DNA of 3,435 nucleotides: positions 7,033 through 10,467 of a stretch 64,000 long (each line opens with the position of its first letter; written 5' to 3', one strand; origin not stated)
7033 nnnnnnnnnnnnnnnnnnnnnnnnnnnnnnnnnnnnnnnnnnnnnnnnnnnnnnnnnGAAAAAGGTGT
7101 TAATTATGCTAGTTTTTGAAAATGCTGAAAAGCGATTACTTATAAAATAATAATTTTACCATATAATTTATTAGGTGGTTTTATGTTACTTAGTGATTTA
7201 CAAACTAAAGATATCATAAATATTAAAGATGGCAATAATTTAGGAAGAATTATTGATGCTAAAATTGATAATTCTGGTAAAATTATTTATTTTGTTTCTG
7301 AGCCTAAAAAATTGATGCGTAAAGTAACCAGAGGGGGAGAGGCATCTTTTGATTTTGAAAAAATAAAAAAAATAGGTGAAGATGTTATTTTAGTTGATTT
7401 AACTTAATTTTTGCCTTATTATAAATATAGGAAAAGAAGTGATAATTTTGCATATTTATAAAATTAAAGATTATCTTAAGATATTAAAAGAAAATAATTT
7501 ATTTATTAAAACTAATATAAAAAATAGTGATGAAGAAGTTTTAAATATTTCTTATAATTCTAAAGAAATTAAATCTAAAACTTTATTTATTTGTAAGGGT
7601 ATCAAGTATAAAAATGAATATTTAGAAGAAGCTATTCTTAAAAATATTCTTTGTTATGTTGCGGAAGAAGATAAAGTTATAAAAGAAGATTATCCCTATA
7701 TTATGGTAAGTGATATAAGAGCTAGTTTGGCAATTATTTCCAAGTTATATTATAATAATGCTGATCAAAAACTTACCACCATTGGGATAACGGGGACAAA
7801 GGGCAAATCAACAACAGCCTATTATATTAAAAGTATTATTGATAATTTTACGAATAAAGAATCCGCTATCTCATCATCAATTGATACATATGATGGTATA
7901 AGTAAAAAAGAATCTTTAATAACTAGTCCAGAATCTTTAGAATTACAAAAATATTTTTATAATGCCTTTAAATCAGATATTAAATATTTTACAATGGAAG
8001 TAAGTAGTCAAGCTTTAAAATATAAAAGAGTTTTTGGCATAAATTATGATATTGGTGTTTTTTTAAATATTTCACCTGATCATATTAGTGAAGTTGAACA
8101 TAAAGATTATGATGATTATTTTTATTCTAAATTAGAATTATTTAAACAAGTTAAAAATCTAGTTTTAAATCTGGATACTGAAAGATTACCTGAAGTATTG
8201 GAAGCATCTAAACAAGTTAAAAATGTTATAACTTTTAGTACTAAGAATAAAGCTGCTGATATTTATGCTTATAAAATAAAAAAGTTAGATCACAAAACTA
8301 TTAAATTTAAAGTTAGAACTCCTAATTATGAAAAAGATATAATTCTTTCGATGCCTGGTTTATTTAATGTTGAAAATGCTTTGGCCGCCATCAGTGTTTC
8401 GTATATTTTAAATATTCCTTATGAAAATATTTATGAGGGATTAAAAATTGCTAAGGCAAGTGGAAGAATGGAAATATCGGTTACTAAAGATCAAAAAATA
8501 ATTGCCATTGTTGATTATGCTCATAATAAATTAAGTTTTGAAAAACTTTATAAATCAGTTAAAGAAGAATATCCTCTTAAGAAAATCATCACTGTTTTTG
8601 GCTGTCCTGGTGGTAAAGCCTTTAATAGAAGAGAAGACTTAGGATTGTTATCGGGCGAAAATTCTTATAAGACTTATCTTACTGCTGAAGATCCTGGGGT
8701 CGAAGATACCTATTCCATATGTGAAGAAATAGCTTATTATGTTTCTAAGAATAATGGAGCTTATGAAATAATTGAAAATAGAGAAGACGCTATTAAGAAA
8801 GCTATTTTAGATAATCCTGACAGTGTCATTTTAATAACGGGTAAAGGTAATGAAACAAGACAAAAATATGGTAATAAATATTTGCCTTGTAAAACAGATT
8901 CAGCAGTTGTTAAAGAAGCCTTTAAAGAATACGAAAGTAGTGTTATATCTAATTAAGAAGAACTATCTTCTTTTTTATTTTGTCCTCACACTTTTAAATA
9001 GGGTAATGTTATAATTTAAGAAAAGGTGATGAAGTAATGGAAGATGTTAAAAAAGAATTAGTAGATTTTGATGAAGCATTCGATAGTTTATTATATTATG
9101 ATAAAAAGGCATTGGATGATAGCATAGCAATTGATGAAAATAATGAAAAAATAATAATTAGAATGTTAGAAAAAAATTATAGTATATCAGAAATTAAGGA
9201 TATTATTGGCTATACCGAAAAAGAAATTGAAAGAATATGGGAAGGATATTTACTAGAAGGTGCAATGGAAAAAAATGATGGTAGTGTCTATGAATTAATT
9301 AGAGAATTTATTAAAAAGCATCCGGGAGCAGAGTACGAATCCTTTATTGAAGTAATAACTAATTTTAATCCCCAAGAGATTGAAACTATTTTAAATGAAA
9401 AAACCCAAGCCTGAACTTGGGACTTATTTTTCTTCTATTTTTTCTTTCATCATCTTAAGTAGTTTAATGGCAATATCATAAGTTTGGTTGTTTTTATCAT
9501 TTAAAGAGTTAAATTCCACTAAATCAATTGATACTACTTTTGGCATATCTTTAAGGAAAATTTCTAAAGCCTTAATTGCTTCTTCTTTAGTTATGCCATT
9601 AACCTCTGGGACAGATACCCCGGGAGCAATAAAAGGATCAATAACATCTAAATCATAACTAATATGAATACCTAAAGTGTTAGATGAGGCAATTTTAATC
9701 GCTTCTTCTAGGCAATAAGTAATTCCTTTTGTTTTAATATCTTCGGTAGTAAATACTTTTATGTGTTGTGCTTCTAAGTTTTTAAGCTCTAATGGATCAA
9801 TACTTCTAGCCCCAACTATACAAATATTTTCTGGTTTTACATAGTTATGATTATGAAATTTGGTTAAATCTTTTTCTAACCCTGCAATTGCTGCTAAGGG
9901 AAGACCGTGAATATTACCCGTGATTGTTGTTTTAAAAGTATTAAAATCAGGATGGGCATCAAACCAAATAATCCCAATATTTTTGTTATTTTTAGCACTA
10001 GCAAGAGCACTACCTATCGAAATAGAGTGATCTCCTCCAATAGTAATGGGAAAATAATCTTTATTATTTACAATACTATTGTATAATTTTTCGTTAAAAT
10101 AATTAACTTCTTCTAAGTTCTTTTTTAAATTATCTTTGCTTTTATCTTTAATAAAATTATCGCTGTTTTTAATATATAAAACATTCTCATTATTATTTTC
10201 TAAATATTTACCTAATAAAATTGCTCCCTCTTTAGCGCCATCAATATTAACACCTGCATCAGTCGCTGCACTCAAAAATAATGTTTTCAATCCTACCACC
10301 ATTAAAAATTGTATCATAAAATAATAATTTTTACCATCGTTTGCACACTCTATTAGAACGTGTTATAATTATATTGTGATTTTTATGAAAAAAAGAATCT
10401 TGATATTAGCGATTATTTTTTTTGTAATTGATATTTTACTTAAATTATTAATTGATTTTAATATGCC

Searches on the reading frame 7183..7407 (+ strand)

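Call 33: search_protein_families(library=ncbifam, proteins=[window:7183-7407:+], max_evalue=0.00001)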
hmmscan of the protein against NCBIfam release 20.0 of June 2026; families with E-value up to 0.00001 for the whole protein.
window:7183-7407:+ (74 aa): 1 family
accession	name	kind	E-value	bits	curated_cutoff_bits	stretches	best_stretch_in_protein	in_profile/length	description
TIGR02888.1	spore_YlmC_YmxH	subfamily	1.8e-16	60.1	44.2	1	3-73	2-76/76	YlmC/YmxH family sporulation protein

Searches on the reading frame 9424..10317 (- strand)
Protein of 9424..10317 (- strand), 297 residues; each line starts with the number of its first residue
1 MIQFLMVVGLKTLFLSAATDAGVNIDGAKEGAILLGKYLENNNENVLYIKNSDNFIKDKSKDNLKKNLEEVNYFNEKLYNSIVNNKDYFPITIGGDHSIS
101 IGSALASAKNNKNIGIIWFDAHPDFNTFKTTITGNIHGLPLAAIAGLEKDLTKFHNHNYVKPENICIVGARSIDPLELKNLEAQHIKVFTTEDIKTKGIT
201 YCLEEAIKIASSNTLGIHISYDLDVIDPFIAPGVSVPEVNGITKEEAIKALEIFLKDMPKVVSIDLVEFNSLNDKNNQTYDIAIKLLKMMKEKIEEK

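Call 33: search_protein_families(library=ncbifam, proteins=[window:9424-10317:-], max_evalue=0.00001)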
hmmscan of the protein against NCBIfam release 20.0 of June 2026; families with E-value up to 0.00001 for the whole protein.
window:9424-10317:- (297 aa): 4 families
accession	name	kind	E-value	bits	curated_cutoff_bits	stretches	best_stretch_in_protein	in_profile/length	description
TIGR01229.1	rocF_arginase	equivalog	2.4e-54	184.7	227.6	1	54-289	49-293/300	arginase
TIGR01230.1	agmatinase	equivalog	3.3e-23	82.7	174.3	1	79-288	86-270/275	agmatinase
TIGR01227.1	hutG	equivalog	1.5e-21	76.9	229.15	1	83-288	108-303/307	formimidoylglutamase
NF002564.0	PRK02190.1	subfamily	1.1e-16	61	302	1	85-281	114-288/307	agmatinase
